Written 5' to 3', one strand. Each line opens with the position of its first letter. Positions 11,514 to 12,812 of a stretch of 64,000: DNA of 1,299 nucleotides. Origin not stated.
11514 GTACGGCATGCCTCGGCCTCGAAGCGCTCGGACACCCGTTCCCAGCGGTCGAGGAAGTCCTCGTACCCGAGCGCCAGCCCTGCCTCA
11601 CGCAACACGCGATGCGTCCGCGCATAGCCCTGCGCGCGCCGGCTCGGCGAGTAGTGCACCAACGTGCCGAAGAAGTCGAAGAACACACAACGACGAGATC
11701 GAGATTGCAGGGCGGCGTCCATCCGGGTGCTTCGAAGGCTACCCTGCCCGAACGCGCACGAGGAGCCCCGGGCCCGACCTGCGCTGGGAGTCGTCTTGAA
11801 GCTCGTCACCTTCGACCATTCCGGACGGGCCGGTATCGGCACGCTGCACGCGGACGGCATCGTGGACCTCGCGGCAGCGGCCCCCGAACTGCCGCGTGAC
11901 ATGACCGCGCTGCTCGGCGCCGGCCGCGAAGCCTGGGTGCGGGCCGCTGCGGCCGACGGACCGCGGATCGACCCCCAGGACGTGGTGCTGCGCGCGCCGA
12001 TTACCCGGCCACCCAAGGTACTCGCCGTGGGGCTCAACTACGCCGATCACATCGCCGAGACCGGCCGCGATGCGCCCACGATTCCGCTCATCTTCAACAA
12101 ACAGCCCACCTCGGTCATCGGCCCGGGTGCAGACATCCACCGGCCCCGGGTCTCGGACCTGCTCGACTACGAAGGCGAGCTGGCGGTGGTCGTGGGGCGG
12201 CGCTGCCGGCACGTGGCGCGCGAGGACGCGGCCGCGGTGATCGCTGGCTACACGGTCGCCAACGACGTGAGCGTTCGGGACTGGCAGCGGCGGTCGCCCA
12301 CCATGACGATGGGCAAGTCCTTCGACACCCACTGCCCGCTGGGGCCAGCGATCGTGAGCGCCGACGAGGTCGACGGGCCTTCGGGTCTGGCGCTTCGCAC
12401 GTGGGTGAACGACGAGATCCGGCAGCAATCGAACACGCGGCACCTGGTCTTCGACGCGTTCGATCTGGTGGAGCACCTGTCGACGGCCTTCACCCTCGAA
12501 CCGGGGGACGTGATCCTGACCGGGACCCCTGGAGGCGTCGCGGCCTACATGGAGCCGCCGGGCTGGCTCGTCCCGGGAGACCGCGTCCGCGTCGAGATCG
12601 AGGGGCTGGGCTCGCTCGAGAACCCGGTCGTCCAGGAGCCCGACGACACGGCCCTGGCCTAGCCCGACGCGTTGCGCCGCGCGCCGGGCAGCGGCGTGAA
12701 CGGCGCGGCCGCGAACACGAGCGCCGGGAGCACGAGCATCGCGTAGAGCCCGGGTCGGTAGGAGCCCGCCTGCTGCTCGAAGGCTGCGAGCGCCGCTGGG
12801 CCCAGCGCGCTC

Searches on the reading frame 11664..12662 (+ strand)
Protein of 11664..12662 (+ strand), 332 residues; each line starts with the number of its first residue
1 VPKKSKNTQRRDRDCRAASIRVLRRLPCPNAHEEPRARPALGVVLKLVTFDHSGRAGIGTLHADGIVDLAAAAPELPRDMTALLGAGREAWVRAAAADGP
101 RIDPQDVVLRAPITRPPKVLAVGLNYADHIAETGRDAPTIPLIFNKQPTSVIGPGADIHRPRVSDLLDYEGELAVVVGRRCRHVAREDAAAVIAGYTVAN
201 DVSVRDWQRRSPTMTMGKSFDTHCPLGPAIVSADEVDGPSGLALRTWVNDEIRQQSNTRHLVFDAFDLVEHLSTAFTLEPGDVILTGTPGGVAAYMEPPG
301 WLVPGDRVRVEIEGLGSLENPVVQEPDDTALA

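Call 63: search_protein_families(library=pfam, proteins=[window:11664-12662:+], max_evalue=0.001)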
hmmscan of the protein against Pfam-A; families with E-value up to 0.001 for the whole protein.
window:11664-12662:+ (332 aa): 1 family
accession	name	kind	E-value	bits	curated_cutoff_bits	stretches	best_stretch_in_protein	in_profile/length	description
PF01557.24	FAA_hydrolase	-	1.5e-73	247.5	23.9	1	118-323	1-214/214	Fumarylacetoacetate (FAA) hydrolase C-terminal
